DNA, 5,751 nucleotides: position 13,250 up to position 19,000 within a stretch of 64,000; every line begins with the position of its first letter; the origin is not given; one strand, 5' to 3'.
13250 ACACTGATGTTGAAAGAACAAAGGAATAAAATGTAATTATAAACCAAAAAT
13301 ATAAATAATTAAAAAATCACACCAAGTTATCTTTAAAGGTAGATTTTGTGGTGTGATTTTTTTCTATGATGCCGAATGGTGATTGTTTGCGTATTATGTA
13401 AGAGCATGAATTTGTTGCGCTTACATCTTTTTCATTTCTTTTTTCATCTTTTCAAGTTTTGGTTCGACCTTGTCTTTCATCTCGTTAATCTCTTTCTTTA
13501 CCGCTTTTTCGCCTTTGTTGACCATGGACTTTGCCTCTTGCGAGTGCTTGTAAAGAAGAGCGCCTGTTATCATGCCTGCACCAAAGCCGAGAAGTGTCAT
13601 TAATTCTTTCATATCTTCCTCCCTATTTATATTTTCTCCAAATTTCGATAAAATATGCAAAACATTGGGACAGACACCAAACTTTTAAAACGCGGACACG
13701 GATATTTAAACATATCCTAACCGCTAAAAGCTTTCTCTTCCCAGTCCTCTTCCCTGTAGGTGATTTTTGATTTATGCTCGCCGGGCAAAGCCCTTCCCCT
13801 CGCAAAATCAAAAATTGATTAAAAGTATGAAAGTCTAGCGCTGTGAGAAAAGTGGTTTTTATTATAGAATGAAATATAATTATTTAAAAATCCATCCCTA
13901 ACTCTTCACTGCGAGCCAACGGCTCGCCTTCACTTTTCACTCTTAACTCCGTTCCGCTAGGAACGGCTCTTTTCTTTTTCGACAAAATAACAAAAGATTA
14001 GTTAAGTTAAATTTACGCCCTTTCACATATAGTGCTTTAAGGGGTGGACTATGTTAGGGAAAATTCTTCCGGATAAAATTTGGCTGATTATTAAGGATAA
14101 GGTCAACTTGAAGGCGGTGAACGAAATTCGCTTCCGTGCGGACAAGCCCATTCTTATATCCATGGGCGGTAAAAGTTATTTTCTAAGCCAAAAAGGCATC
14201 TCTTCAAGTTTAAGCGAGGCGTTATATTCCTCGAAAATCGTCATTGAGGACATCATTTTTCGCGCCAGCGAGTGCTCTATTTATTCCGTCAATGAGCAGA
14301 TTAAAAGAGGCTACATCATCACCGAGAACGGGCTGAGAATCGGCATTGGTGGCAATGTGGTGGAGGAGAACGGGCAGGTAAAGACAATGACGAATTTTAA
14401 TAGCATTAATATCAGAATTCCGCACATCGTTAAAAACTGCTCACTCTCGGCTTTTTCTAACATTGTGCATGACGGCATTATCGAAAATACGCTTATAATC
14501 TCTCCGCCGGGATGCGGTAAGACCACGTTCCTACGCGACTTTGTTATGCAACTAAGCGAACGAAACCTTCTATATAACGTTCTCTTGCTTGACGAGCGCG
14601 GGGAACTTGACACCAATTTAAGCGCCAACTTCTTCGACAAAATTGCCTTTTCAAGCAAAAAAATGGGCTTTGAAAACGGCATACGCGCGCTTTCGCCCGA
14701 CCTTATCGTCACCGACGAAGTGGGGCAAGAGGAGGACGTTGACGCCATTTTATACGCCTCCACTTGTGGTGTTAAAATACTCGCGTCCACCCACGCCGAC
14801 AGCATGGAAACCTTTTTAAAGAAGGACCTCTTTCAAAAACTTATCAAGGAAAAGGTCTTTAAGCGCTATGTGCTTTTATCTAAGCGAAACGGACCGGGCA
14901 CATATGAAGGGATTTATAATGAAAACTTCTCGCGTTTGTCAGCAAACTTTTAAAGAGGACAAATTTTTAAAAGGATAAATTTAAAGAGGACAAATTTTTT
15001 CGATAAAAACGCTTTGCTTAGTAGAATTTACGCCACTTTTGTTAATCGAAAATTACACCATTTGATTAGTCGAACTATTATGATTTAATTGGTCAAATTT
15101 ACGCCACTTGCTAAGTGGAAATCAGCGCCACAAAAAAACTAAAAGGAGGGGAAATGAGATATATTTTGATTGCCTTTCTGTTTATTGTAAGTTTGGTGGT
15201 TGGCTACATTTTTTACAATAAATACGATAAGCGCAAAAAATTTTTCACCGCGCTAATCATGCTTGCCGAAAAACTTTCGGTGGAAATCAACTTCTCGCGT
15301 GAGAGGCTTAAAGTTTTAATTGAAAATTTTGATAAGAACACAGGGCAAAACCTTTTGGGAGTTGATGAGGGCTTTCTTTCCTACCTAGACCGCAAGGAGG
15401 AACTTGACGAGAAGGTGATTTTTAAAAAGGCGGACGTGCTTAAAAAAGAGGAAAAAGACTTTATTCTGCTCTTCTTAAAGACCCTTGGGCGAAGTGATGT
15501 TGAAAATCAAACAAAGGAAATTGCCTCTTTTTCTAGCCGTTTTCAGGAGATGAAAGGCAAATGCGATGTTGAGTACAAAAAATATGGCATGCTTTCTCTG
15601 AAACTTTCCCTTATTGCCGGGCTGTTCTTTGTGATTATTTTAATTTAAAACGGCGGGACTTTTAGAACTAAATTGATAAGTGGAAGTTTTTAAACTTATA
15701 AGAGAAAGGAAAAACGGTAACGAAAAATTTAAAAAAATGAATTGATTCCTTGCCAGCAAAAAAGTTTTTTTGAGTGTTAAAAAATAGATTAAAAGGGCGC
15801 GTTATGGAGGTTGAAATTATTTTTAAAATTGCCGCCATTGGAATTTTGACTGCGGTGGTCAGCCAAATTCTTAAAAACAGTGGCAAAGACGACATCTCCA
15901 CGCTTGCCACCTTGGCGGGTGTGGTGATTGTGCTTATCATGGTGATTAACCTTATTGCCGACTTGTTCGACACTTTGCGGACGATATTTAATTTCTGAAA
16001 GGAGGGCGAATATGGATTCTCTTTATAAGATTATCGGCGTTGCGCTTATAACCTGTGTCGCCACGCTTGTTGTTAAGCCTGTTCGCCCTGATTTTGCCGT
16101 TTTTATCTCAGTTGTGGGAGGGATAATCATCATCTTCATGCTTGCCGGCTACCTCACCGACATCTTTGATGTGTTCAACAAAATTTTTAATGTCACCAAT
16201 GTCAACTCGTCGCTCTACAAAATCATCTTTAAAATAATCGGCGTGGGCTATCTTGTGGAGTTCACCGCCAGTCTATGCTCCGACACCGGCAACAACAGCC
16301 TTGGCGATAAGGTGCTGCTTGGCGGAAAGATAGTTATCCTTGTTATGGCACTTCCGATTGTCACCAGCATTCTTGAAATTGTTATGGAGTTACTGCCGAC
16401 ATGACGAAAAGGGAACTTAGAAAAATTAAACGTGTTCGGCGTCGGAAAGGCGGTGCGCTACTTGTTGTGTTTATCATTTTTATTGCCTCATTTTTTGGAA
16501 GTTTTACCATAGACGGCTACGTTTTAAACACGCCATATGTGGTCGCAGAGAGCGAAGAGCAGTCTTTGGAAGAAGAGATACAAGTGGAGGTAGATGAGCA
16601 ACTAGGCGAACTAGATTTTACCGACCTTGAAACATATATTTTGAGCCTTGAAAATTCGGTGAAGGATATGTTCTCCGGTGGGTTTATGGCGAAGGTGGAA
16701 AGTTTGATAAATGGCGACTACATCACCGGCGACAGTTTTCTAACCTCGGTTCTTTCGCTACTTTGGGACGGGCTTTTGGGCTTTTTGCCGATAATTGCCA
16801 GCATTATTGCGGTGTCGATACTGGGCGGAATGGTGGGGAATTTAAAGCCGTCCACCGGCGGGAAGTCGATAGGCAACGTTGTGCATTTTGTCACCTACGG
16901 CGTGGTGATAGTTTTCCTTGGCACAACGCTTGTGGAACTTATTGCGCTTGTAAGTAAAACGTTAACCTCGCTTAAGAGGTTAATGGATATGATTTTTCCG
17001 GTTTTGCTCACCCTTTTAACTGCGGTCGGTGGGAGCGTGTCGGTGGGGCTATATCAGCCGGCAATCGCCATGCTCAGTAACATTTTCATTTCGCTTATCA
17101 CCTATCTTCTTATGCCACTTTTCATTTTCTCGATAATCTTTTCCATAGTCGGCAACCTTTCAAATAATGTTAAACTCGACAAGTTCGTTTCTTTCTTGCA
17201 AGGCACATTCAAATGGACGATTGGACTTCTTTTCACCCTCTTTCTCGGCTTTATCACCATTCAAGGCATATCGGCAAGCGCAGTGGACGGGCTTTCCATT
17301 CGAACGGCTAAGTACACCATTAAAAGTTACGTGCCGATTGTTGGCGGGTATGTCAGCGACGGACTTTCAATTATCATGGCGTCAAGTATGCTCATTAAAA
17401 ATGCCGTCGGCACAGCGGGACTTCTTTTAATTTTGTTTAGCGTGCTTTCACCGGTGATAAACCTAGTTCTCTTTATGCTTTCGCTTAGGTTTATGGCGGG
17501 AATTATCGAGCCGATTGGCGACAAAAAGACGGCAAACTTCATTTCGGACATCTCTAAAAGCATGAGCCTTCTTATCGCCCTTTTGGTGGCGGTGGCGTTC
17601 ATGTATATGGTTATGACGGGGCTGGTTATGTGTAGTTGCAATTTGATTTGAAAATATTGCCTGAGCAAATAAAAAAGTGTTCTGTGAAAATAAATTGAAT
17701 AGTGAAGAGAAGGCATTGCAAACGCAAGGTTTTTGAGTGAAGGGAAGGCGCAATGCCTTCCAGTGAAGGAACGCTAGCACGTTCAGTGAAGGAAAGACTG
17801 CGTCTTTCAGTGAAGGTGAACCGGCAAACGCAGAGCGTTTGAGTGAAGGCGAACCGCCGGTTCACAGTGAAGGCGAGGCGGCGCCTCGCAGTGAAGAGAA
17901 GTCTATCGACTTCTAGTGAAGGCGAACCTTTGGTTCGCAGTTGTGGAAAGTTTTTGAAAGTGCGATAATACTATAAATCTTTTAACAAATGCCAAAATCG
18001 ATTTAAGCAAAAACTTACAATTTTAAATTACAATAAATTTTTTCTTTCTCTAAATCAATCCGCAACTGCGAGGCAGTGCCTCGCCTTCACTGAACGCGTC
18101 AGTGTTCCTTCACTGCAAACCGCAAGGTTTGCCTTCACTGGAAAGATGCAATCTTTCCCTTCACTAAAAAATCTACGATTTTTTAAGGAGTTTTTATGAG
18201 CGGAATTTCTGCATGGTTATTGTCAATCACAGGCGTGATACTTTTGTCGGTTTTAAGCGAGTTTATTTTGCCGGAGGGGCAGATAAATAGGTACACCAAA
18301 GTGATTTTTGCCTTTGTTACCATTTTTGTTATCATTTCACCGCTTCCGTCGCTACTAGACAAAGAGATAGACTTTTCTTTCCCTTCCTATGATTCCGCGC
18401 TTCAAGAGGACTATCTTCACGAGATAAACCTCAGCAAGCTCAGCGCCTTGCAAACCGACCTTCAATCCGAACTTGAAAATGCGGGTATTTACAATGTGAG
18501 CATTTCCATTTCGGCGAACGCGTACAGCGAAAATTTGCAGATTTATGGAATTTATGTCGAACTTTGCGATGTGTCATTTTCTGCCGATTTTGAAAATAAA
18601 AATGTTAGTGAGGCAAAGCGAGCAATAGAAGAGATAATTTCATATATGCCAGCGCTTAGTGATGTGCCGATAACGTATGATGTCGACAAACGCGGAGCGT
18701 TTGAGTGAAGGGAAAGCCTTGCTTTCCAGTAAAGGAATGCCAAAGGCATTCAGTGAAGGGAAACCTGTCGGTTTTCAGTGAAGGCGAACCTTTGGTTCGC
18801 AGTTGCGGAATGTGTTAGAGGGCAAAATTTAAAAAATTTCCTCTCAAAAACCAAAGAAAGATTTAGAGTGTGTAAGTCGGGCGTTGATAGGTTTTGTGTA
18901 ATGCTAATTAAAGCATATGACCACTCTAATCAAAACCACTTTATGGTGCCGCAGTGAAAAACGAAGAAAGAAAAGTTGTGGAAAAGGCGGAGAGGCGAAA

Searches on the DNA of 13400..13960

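Call 83: search_rna_families(source=window, start=13400, end=13960, threshold=evalue, max_evalue=1)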
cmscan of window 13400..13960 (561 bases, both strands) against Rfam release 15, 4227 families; matches with E-value up to 1: 1.
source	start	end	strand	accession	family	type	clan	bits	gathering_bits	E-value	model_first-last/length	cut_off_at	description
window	13534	13660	-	RF01669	P14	Gene; sRNA;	-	16.6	45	0.96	1-146/146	no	Pseudomonas sRNA P14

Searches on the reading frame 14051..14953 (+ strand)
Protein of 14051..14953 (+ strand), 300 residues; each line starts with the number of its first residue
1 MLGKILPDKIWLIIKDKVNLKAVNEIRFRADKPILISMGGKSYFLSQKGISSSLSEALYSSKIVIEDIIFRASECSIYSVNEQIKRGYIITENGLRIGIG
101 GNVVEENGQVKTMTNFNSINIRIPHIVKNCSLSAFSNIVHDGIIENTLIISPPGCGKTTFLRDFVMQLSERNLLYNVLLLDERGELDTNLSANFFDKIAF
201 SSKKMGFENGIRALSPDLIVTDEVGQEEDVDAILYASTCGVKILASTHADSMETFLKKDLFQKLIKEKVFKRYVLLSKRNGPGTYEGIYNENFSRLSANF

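Call 24: search_protein_families(library=pfam, proteins=[window:14051-14953:+])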
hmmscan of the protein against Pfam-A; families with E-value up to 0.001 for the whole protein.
window:14051-14953:+ (300 aa): 2 families
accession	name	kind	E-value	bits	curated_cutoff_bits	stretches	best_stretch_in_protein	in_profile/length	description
PF19568.5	Spore_III_AA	-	2.6e-56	191.4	27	1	13-295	19-305/306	Sporulation stage III, protein AA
PF00437.27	T2SSE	-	0.00016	20.9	24.9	1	148-253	146-249/370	Type II/IV secretion system protein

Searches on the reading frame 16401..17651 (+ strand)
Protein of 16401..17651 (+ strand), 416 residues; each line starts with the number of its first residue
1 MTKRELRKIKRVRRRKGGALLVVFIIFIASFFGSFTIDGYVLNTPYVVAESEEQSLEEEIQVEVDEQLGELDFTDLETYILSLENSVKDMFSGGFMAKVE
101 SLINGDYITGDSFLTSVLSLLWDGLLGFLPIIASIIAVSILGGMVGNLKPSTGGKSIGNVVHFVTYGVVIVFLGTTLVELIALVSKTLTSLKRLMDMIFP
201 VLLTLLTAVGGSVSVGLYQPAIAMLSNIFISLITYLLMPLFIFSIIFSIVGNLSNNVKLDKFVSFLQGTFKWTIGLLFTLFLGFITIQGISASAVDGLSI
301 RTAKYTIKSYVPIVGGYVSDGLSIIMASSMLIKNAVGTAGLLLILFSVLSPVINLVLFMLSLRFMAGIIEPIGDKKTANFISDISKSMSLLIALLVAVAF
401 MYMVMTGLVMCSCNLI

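Call 24: search_protein_families(library=pfam, proteins=[window:16401-17651:+])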
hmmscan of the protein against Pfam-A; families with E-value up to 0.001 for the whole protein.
window:16401-17651:+ (416 aa): 1 family
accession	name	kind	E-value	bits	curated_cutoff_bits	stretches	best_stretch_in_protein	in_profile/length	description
PF09546.15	Spore_III_AE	-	7.3e-67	226.3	27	1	99-410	7-318/321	Stage III sporulation protein AE (spore_III_AE)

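Call 29: find_encoding_contigs(protein=window:16401-17651:+, flank=5000, max_places=10)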
Protein window:16401-17651:+ (416 aa): 2 contigs read that carry it; 1 place shown.
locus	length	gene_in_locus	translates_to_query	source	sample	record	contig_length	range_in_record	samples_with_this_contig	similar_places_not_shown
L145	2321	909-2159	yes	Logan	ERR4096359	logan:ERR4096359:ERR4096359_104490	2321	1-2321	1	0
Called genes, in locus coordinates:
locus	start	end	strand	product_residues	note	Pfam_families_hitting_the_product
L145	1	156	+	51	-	?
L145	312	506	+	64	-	PF06686:SpoIIIAC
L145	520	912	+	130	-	PF06686:SpoIIIAC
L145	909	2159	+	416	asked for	PF09546:Spore_III_AE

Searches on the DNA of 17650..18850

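Call 35: search_rna_families(source=window, start=17650, end=18850, threshold=evalue, max_evalue=10)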
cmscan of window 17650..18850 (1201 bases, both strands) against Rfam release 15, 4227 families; matches with E-value up to 10: 8.
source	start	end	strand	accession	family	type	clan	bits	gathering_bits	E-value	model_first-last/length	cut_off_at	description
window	17926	18080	+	RF04205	MIR2606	Gene; miRNA;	-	23.2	139.7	1.1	1-165/165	no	MIR2606 microRNA precursor family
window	17895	18111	-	RF04139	MIR841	Gene; miRNA;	-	20.3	200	0.22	1-212/212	no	MIR841 microRNA precursor family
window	17886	17925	+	RF00212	SNORD38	Gene; snRNA; snoRNA; CD-box;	CL00051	17.8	44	2.4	1-70/70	no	Small nucleolar RNA SNORD38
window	18686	18775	+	RF01408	sraL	Gene; sRNA;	-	17.3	39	0.33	1-142/142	no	sraL Hfq binding RNA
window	18316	18508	-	RF01992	VIS1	Gene; lncRNA;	-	17.2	100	4.2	1-202/202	no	Viral integration site 1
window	17771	17852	+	RF03626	mir-9791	Gene; miRNA;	-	16.2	70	5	1-79/79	no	mir-9791 microRNA precursor family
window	18068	18094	+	RF01330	CRISPR-DR16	Gene; CRISPR;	-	14.7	35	6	6-35/37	no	CRISPR RNA direct repeat element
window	18008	18077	+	RF02933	ARRPOF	Gene; sRNA;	-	10.7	127.2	9.5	1-256/256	no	ARRPOF RNA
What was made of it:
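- Closest known: CRISPR arrays. Different: There are no cas genes in the window, many small loci, and only a chance-level Rfam CRISPR match (14.7 bits against a gathering score of 35, E = 6; call 35).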

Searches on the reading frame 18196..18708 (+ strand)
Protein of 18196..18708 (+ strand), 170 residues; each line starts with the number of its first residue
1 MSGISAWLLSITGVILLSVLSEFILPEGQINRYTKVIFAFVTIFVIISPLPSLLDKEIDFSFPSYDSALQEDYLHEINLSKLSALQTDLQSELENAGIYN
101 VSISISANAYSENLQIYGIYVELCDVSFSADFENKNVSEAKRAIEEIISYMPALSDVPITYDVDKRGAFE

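Call 24: search_protein_families(library=pfam, proteins=[window:18196-18708:+])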
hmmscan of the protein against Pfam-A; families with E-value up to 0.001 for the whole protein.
window:18196-18708:+ (170 aa): 1 family
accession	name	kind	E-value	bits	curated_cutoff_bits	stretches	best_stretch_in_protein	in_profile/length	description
PF09581.16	Spore_III_AF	-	3.2e-10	40.8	28.3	1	14-122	3-109/185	Stage III sporulation protein AF (Spore_III_AF)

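Call 71: find_encoding_contigs(protein=window:18196-18708:+, flank=3000, max_places=10)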
Protein window:18196-18708:+ (170 aa): 8 contigs read that carry it; 6 places shown.
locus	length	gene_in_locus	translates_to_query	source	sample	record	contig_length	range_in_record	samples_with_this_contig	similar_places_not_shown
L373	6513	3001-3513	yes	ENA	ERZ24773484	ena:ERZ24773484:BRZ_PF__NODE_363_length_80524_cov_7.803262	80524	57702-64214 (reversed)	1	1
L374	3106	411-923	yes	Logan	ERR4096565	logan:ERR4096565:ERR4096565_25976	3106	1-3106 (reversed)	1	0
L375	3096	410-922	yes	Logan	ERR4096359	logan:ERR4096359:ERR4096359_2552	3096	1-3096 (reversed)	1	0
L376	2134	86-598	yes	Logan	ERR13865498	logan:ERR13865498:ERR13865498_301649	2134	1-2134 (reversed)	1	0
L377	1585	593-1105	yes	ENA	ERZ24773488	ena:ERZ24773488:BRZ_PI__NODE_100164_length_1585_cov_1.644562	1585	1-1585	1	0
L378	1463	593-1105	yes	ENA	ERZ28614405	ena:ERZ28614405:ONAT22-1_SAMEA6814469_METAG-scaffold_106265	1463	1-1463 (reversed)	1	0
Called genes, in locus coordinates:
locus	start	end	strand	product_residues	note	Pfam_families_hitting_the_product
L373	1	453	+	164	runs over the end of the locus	PF09548:Spore_III_AB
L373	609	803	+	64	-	PF06686:SpoIIIAC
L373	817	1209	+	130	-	PF06686:SpoIIIAC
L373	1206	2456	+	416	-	PF09546:Spore_III_AE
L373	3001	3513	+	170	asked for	PF09581:Spore_III_AF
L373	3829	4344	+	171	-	-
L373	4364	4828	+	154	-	PF12685:SpoIIIAH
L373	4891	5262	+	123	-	PF03780:Asp23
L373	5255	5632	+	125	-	PF01029:NusB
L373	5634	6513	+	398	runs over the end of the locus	PF13742:tRNA_anti_2, PF01336:tRNA_anti-codon (weak), PF02601:Exonuc_VII_L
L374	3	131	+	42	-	?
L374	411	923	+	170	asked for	PF09581:Spore_III_AF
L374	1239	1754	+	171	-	-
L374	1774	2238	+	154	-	PF12685:SpoIIIAH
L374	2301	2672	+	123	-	PF03780:Asp23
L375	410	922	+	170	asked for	PF09581:Spore_III_AF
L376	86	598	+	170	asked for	PF09581:Spore_III_AF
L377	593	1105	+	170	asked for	PF09581:Spore_III_AF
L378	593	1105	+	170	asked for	PF09581:Spore_III_AF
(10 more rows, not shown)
